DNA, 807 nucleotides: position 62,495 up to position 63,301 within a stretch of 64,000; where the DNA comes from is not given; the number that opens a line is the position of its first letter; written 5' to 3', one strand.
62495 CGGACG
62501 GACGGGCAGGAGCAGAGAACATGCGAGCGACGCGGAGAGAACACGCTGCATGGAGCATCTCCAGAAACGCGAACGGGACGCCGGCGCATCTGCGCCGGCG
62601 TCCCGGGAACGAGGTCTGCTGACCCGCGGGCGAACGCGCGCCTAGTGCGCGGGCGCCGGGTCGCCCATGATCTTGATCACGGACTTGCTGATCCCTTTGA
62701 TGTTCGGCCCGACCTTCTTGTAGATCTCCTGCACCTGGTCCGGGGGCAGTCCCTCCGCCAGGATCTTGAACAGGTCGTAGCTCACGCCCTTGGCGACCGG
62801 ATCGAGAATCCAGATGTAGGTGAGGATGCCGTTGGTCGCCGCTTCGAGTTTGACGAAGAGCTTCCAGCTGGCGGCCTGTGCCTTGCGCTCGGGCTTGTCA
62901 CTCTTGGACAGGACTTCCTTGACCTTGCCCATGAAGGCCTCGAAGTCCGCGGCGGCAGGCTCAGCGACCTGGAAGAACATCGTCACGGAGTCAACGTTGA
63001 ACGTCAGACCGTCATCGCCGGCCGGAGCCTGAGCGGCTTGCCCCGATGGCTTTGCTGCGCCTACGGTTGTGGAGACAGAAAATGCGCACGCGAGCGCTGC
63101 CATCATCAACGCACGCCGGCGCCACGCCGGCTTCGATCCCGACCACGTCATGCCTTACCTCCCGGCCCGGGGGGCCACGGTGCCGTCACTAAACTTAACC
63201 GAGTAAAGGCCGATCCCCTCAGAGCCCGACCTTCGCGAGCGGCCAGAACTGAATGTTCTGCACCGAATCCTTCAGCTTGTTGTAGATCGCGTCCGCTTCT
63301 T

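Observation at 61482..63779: Tandem triplet of divergent small secreted paralogs next to an 8-strand-type OMP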

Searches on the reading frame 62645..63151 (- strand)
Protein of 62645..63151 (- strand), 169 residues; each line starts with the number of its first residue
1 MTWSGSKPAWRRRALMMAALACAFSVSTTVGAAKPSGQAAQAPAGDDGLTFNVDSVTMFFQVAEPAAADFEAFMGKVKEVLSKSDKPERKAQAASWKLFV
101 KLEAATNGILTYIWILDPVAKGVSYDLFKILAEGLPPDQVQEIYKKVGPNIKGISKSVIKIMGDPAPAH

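Call 4: search_protein_families(library=pfam, proteins=[window:62645-63151:-], max_evalue=1)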
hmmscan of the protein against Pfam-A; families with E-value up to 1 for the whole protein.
window:62645-63151:- (169 aa): 0 families

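Call 5: search_protein_families(library=ncbifam, proteins=[window:62645-63151:-], max_evalue=1)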
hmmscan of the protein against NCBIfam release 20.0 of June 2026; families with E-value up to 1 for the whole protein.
window:62645-63151:- (169 aa): 1 family
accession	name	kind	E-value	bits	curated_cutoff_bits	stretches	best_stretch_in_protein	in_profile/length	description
NF038083.1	CU044_5270_fam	subfamily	0.062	13.1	100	1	8-68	25-88/284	CU044_5270 family protein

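Call 10: find_homologous_proteins(query=window:62645-63151:-)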
Query window:62645-63151:- (169 aa): 79 proteins with E <= 0.001 among 237 candidates.
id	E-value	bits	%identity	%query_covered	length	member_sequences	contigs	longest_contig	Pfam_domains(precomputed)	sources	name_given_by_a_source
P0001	2.0e-105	368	100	100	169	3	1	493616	-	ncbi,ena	-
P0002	5.9e-97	340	93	100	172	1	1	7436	-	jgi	jgi:hypothetical protein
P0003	9.8e-91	320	88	100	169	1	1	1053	-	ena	-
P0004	2.8e-90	318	87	100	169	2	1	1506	-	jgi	jgi:hypothetical protein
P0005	1.0e-88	313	84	100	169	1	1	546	-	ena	-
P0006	1.3e-62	228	67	95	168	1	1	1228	-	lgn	-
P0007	3.2e-48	182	57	95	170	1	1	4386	-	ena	-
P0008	1.3e-47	180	66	68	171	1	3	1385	-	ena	-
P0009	2.3e-47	179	67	68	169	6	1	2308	-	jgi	jgi:hypothetical protein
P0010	3.0e-47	178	66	67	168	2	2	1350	-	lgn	-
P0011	6.3e-45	171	60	75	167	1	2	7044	-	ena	-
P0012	1.0e-44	170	54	96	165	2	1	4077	-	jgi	jgi:hypothetical protein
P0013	2.1e-44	169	60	68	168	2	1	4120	-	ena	-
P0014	1.5e-42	163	55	70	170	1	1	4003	-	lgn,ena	-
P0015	2.0e-42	163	59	79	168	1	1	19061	-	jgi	jgi:hypothetical protein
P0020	5.9e-39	151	62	63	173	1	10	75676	-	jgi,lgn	-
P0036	4.5e-32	129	56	62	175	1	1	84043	-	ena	-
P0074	2.9e-16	78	41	66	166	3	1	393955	-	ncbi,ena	-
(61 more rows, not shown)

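Call 12: search_protein_families(library=phrogs, proteins=[window:62645-63151:-], max_evalue=1)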
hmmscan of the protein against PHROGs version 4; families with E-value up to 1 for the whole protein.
window:62645-63151:- (169 aa): 2 families
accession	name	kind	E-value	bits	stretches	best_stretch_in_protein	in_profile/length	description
phrog_25045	-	unknown function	0.011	16.9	1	16-69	25-77/111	-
phrog_13974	-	moron, auxiliary metabolic gene and host takeover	0.14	13.6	1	55-122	24-91/100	membrane protein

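Call 14: find_encoding_contigs(protein=P0074, flank=8000, max_places=3)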
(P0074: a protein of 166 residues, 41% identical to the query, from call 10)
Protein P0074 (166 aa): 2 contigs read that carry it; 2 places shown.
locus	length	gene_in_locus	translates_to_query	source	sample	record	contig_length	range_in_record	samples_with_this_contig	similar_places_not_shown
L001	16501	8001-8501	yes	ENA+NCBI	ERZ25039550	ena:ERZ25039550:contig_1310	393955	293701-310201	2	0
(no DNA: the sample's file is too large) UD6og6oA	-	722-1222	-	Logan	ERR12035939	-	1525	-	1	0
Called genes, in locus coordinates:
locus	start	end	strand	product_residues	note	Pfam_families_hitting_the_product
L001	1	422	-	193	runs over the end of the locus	-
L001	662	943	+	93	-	-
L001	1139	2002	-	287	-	PF04773:FecR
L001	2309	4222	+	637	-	PF00012:HSP70, PF06723:MreB_Mbl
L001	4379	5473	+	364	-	PF00226:DnaJ, PF01556:DnaJ_C, PF00684:DnaJ_CXXCXGXG (weak)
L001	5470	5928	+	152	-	PF00376:MerR, PF13411:MerR_1, PF13591:MerR_2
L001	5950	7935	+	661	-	PF01695:IstB_IS21, PF00308:Bac_DnaA (weak), PF04055:Radical_SAM, PF06969:HemN_C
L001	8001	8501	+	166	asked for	-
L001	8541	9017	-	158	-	PF13505:OMP_b-brl (weak)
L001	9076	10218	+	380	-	PF02771:Acyl-CoA_dh_N, PF02770:Acyl-CoA_dh_M, PF00441:Acyl-CoA_dh_1, PF08028:Acyl-CoA_dh_2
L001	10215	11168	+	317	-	PF03308:MeaB, PF00009:GTP_EFTU (faint), PF02492:cobW (weak), PF03029:ATP_bind_1 (faint)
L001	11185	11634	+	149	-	PF00903:Glyoxalase, PF13468:Glyoxalase_3, PF18029:Glyoxalase_6 (weak), PF13669:Glyoxalase_4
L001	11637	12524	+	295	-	PF00753:Lactamase_B, PF23023:Anti-Pycsar_Apyc1 (faint), PF12706:Lactamase_B_2 (weak)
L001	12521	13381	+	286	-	PF01048:PNP_UDP_1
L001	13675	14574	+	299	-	PF00294:PfkB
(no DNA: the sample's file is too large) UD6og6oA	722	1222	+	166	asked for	-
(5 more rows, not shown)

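Call 18: find_encoding_contigs(protein=P0036, flank=8000, max_places=2)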
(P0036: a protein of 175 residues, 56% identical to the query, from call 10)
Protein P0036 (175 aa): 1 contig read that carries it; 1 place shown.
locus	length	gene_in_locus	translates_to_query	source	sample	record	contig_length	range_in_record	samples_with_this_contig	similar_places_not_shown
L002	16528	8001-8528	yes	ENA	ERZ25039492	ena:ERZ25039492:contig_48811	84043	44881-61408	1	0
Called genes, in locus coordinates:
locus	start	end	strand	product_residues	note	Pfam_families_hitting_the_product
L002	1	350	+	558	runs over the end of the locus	-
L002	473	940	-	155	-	PF20245:DUF6600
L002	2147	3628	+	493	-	PF00012:HSP70, PF06723:MreB_Mbl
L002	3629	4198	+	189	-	PF00226:DnaJ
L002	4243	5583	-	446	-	-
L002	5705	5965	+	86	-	-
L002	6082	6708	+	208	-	-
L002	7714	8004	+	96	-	-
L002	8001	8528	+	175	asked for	-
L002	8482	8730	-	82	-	PF13505:OMP_b-brl (weak)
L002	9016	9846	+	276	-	PF02771:Acyl-CoA_dh_N, PF02770:Acyl-CoA_dh_M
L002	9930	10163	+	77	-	PF00441:Acyl-CoA_dh_1, PF08028:Acyl-CoA_dh_2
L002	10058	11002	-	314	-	-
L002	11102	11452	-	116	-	-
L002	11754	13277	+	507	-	PF01048:PNP_UDP_1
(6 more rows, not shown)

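Call 19: find_encoding_contigs(protein=P0020, flank=8000, max_places=2)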
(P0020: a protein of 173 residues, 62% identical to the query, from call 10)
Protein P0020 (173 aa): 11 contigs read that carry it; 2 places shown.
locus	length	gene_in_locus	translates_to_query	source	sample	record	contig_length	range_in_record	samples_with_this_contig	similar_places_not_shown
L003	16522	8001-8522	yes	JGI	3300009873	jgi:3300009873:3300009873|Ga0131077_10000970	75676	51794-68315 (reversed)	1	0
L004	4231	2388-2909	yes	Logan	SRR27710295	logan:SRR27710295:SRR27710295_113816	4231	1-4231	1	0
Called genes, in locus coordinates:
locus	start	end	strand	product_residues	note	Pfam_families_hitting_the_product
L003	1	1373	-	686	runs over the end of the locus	PF04773:FecR (weak), PF20245:DUF6600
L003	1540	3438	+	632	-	PF00012:HSP70, PF06723:MreB_Mbl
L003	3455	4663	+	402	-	PF00226:DnaJ, PF01556:DnaJ_C, PF00684:DnaJ_CXXCXGXG (weak)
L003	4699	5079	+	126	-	PF00376:MerR, PF13411:MerR_1, PF13591:MerR_2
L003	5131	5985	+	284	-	PF01695:IstB_IS21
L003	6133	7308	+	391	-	PF04055:Radical_SAM, PF06969:HemN_C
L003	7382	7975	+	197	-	-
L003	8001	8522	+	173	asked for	-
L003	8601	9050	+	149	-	-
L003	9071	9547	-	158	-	-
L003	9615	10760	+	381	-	PF02771:Acyl-CoA_dh_N, PF02770:Acyl-CoA_dh_M, PF00441:Acyl-CoA_dh_1, PF22924:ACOX_C_alpha1 (faint), PF08028:Acyl-CoA_dh_2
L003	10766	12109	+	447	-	PF03308:MeaB, PF00009:GTP_EFTU (faint), PF02492:cobW (weak), PF03266:NTPase_1 (weak), PF00903:Glyoxalase, PF13468:Glyoxalase_3 (weak), PF13669:Glyoxalase_4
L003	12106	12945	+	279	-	PF00753:Lactamase_B, PF23023:Anti-Pycsar_Apyc1 (weak), PF12706:Lactamase_B_2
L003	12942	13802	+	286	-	PF01048:PNP_UDP_1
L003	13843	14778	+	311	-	PF00294:PfkB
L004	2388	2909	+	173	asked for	-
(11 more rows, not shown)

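Call 20: predict_structure(alignment_id=A2)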
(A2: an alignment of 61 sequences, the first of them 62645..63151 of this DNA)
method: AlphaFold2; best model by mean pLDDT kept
length: 169 residues; sequences in the alignment: 61
mean_pLDDT: 79.1   pTM: 0.65
mean pLDDT of the five models: 79.1, 78.9, 78.6, 78.3, 77.2
residues with pLDDT >= 90: 107; 70-90: 10; 50-70: 14; < 50: 38
segments of 3 or more residues with pLDDT < 50: 1-3, 5-8, 15-17, 21-45
pLDDT, mean of each block of 10 residues (from residue 1): 46 50 43 37 62 95 97 96 95 92 93 95 94 96 96 94 63
secondary structure, 60 per line:
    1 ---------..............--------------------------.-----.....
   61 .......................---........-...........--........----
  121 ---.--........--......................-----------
elements in order: H10-23 E56-63 H64-83 H87-94 E96-106 E109-116 H127-134 H137-150 E151-158
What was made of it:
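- On Dimeric alpha/beta-barrel fold superfamily: In the AF2 model of P2, the core has pLDDT above 90 and elements E56-63, H64-83, H87-94, E96-106, E109-116, H127-134, H137-150 and E151-158 (call 20).
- Fold: the P2 core has pLDDT above 90 with b-a-a-b-b-a-a-b topology (call 20).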

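Call 21: find_related_loci(query=A2, collection=genome_contigs, flank=6000)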
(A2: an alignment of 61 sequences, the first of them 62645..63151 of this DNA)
Query A2 (169 aa) in genome_contigs; peptide patterns used: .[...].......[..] (x = any residue, [..] = any of these).
148 stretches matched a pattern; 126 encode a relative of the query (tblastn E <= 1e-3); the best 80 are kept; 80 distinct loci.
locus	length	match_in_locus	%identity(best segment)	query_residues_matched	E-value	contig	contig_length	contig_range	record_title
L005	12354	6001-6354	45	47-158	4e-27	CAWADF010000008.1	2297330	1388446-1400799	MAG: uncultured Acidobacteriota bacterium isolate MFD00822.bin.2.143 genome assembly, contig: contig_77057, whole genome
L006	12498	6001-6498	38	1-157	3e-27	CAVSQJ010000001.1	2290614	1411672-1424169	MAG: uncultured Acidobacteriota bacterium isolate MFD05841.bin.2.230 genome assembly, contig: contig_12692, whole genome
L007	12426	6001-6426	41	7-146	2e-26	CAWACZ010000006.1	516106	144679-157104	MAG: uncultured Acidobacteriota bacterium isolate MFD00962.bin.1.10 genome assembly, contig: contig_23609, whole genome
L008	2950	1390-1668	50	45-146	2e-24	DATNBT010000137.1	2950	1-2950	MAG TPA_asm: Vicinamibacterales bacterium isolate SMAG_U11195 k141_1581179, whole genome shotgun sequence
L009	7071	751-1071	45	36-146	4e-24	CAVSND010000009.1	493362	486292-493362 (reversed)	MAG: uncultured Acidobacteriota bacterium isolate MFD03975.bin.1.62 genome assembly, contig: contig_18030, whole genome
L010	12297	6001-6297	47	47-146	4e-24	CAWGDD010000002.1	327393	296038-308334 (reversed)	MAG: uncultured Acidobacteriota bacterium isolate MFD02242.bin.3.262 genome assembly, contig: contig_15649, whole genome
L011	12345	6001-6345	42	49-164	2e-23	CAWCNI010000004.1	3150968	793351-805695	MAG: Vicinamibacteria bacterium isolate MFD09368.bin.1.28 genome assembly, contig: contig_5212, whole genome shotgun seq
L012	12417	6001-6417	37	4-145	3e-23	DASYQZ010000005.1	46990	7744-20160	MAG TPA_asm: Vicinamibacterales bacterium isolate SMAG_U4498 k141_3326397, whole genome shotgun sequence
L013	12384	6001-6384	39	7-146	3e-23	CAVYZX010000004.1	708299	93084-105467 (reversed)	MAG: uncultured Acidobacteriota bacterium isolate MFD02242.bin.1.362 genome assembly, contig: contig_11782, whole genome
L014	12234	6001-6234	52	68-146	9e-23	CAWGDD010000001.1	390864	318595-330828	MAG: uncultured Acidobacteriota bacterium isolate MFD02242.bin.3.262 genome assembly, contig: contig_1222, whole genome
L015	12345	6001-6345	41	49-164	1e-22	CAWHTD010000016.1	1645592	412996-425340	MAG: Vicinamibacteria bacterium isolate MFD09212.bin.1.140 genome assembly, contig: contig_5826, whole genome shotgun se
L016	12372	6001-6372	38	49-169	1e-22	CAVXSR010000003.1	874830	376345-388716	MAG: Vicinamibacteria bacterium isolate MFD04850.bin.1.214 genome assembly, contig: contig_20482, whole genome shotgun s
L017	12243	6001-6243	53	68-148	1e-22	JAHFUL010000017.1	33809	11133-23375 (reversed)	MAG: Acidobacteria bacterium isolate nzgw79 NODE_1290_length_33810_cov_10.195464, whole genome shotgun sequence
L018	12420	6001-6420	39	5-153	1e-22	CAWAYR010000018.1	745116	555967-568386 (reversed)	MAG: uncultured Acidobacteriota bacterium isolate MFD05567.bin.3.64 genome assembly, contig: contig_43222, whole genome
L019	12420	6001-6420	40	6-146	1e-22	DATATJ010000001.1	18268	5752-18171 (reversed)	MAG TPA_asm: Vicinamibacterales bacterium isolate SMAG_U5543 k141_1799359, whole genome shotgun sequence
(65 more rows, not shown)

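Call 25: fold_search(model_id=the predicted structure, library=pdb)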
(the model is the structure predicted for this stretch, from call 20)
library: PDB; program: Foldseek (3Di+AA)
matches with E <= 10: 1048; with E <= 0.001: 2
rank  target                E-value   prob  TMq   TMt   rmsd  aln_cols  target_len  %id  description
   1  7bff_A                7.1e-04  1.00  0.30  0.50   5.9       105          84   12  Circular permutant of ribosomal protein S6, P54-55 truncated, I25A mutant. (released 2022-07-13)
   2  3bm7                  8.0e-04  1.00  0.31  0.43   5.7       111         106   14  CRYSTAL STRUCTURE OF A PUTATIVE ANTIBIOTIC BIOSYNTHESIS MONOOXYGENASE (CC_2132) FROM CAULOBACTER CRESCENTUS CB15 AT 1.35 (released 2007-12-25)
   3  7bff_D                1.0e-03  1.00  0.29  0.48   6.0       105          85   12  Circular permutant of ribosomal protein S6, P54-55 truncated, I25A mutant. (released 2022-07-13)
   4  7bfe_A                1.2e-03  1.00  0.30  0.50   5.8       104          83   12  Circular permutant of ribosomal protein S6, P54-55 truncated, L21A mutant. (released 2022-07-13)
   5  1y0h_B                1.2e-03  1.00  0.33  0.47   5.4       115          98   11  Structure of Rv0793 from Mycobacterium tuberculosis (released 2004-12-28)
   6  1y0h_A                1.6e-03  0.99  0.30  0.43   7.0       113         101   12  Structure of Rv0793 from Mycobacterium tuberculosis (released 2004-12-28)
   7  7bfd_A                1.7e-03  1.00  0.30  0.50   5.7       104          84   12  Circular permutant of ribosomal protein S6, P54-55 truncated, Y4A mutant. (released 2022-07-13)
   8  7bff_B                1.8e-03  1.00  0.30  0.51   5.9       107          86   12  Circular permutant of ribosomal protein S6, P54-55 truncated, I25A mutant. (released 2022-07-13)
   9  7bfe_D                3.0e-03  0.99  0.30  0.49   5.8       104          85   12  Circular permutant of ribosomal protein S6, P54-55 truncated, L21A mutant. (released 2022-07-13)
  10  6nuk_A                3.0e-03  0.99  0.30  0.44  13.2       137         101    9  De novo designed protein Ferredog-Diesel (released 2019-06-12)
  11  7bfe_C                3.2e-03  1.00  0.30  0.50   6.1       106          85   13  Circular permutant of ribosomal protein S6, P54-55 truncated, L21A mutant. (released 2022-07-13)
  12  7bfe_B                3.4e-03  1.00  0.30  0.50   5.9       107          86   12  Circular permutant of ribosomal protein S6, P54-55 truncated, L21A mutant. (released 2022-07-13)
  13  2op5_C                3.4e-03  0.99  0.35  0.46   5.3       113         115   12  CRYSTAL STRUCTURE OF A DIMERIC FERREDOXIN-LIKE PROTEIN (JCVI_PEP_1096672785533) FROM UNCULTURED MARINE ORGANISM AT 2.2 (released 2007-02-06)
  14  7bfc_A                3.8e-03  0.99  0.30  0.49   5.9       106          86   12  Circular permutant of ribosomal protein S6, P54-55 truncated, (released 2022-07-13)
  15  1iuj_B                4.1e-03  0.99  0.34  0.51   5.5       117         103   15  The structure of TT1380 protein from thermus thermophilus (released 2003-09-09)
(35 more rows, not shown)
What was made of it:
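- On Dimeric alpha/beta-barrel fold superfamily: Foldseek hits to ABM and dimeric ferredoxin-like proteins have probability 0.9-1.0 (call 25).
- Closest known: NIPSNAP and Dabb. Same: NIPSNAP structures are among the hits to the single-domain model (call 25).
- Closest known: NIPSNAP and Dabb. Different: The E-values are marginal (6e-3 to 2e-2) and TM-scores are 0.4-0.5 (call 25).
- Foldseek hits are ABM, dimeric ferredoxin-like and NIPSNAP proteins (call 25).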

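Call 28: find_encoding_contigs(protein=P0002, flank=8000, max_places=3)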
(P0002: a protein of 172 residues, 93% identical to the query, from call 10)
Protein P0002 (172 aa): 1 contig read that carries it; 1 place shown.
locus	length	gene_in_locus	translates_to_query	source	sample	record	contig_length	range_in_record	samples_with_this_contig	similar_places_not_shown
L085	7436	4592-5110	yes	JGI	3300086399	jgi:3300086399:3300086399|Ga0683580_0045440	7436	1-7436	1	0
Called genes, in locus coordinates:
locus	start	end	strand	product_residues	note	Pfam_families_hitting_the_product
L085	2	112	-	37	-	?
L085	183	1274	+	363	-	PF00226:DnaJ, PF01556:DnaJ_C, PF00684:DnaJ_CXXCXGXG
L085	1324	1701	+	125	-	PF00376:MerR, PF13411:MerR_1, PF13591:MerR_2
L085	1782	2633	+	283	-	PF01695:IstB_IS21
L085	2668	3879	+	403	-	PF04055:Radical_SAM, PF06969:HemN_C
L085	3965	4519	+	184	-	-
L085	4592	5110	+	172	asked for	-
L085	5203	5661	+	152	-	-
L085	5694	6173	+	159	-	PF13505:OMP_b-brl (weak)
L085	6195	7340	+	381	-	PF02771:Acyl-CoA_dh_N, PF02770:Acyl-CoA_dh_M, PF00441:Acyl-CoA_dh_1, PF22924:ACOX_C_alpha1 (faint), PF08028:Acyl-CoA_dh_2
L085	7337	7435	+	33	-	?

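Call 29: find_encoding_contigs(protein=P0007, flank=8000, max_places=3)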
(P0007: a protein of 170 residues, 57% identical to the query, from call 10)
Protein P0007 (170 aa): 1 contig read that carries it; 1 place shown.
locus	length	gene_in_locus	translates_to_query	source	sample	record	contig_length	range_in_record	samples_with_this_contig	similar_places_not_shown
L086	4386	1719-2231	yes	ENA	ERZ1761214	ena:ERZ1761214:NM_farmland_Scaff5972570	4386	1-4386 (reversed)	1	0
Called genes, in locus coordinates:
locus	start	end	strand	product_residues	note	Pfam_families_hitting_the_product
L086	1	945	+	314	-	?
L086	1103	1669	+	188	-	-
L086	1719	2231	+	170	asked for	-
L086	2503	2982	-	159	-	-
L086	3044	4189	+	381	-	PF02771:Acyl-CoA_dh_N, PF02770:Acyl-CoA_dh_M, PF00441:Acyl-CoA_dh_1, PF08028:Acyl-CoA_dh_2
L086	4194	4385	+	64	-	?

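Call 65: search_protein_families(library=padloc, proteins=[window:62645-63151:-], max_evalue=0.01)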
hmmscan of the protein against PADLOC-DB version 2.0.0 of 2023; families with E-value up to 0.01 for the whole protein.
window:62645-63151:- (169 aa): 0 families
